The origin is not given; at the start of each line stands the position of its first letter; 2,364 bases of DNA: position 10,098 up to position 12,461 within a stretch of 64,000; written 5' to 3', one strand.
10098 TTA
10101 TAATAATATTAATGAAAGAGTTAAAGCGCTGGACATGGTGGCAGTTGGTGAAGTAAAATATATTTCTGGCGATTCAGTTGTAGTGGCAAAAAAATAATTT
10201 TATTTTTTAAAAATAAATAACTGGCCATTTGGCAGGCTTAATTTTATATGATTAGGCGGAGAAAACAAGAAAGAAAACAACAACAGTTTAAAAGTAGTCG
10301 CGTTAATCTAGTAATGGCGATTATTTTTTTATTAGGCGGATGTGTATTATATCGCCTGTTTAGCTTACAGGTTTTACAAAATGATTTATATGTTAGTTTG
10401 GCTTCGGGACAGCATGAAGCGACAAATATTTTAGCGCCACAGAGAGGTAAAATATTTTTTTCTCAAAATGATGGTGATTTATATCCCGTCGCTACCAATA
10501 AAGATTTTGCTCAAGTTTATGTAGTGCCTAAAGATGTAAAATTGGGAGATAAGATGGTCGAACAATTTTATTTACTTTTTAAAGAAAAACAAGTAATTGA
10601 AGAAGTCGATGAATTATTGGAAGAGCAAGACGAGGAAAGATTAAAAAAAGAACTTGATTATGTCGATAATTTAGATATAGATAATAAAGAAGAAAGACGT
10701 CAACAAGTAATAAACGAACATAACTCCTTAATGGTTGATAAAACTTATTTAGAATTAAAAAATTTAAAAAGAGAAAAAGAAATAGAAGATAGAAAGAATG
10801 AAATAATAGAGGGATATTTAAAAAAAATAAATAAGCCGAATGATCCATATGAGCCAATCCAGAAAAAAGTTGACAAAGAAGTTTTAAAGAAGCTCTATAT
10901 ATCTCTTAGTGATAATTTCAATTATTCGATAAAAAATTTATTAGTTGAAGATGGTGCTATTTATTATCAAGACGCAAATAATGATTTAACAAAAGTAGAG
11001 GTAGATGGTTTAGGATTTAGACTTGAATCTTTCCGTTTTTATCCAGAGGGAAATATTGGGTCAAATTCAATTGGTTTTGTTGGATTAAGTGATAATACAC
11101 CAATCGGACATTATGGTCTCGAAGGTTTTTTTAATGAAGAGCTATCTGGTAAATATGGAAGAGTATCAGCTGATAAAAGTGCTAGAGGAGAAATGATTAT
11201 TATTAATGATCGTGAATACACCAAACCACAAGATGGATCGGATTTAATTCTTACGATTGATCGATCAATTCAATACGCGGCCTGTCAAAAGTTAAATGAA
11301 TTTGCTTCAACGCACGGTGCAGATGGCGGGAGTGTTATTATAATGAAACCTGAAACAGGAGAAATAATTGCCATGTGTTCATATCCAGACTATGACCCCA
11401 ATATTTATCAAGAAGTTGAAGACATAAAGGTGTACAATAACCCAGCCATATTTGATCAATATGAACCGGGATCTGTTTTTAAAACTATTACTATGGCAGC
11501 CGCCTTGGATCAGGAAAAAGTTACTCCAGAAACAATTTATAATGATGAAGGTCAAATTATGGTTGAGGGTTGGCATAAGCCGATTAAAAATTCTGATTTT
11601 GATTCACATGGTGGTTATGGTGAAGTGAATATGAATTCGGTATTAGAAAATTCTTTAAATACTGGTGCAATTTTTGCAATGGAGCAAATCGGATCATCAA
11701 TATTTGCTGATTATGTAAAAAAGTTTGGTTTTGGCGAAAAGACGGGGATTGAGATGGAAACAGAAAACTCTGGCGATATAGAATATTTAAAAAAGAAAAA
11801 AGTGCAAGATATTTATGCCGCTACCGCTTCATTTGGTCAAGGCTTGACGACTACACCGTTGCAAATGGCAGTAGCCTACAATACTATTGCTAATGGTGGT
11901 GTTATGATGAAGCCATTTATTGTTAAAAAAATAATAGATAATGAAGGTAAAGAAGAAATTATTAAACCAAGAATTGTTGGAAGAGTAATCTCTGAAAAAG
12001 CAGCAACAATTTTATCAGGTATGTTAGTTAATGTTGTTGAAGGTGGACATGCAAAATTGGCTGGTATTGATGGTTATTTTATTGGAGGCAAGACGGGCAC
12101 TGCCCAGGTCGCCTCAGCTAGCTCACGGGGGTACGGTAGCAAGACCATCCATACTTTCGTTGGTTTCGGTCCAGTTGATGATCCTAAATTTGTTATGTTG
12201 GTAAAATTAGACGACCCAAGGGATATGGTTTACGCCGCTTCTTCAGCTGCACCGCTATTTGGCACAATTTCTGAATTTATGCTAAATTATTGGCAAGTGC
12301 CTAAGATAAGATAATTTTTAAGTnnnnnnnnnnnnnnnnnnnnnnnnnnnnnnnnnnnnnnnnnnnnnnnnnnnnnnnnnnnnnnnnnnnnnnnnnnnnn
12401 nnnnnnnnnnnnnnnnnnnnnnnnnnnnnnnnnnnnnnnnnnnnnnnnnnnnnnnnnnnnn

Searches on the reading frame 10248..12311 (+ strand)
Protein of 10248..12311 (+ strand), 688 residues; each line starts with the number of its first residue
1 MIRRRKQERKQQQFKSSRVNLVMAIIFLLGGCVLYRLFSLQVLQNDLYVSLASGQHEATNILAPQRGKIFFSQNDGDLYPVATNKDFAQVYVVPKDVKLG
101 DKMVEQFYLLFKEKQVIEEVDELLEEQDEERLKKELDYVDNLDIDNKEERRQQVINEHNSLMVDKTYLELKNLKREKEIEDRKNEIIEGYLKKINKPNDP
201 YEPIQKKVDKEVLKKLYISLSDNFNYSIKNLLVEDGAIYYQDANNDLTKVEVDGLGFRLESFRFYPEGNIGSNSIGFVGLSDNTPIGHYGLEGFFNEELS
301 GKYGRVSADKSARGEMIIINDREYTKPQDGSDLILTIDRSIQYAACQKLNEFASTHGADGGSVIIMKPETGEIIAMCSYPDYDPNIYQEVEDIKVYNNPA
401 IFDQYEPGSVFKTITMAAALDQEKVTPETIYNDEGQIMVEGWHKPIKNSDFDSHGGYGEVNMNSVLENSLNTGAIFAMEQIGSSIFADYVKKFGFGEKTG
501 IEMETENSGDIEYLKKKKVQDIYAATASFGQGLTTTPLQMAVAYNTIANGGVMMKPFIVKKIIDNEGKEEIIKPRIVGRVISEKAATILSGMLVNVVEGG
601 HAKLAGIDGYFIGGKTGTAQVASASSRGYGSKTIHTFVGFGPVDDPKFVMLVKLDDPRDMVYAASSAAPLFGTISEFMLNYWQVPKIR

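Call 55: list_cluster_members(proteins=[window:10248-12311:+, window:18913-21537:-, window:54414-58424:-, window:59183-61594:-, window:49702-51603:-, window:3135-4643:+, window:40604-42097:-, window:38454-39923:-, window:16783-18174:-, window:52984-54294:-])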
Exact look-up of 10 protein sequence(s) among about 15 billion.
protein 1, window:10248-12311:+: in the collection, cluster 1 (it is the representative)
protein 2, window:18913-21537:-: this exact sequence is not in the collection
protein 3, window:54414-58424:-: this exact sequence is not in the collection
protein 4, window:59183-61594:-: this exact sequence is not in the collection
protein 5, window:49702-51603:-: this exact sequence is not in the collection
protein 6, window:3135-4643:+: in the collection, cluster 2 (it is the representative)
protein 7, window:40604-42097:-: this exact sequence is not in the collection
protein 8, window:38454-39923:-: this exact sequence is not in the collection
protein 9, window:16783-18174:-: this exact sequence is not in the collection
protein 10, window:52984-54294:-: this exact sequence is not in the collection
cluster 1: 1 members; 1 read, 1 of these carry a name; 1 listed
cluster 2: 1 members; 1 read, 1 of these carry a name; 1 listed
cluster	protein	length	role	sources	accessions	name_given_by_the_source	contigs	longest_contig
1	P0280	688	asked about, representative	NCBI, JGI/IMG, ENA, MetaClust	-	\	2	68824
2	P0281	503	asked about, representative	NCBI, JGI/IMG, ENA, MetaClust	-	\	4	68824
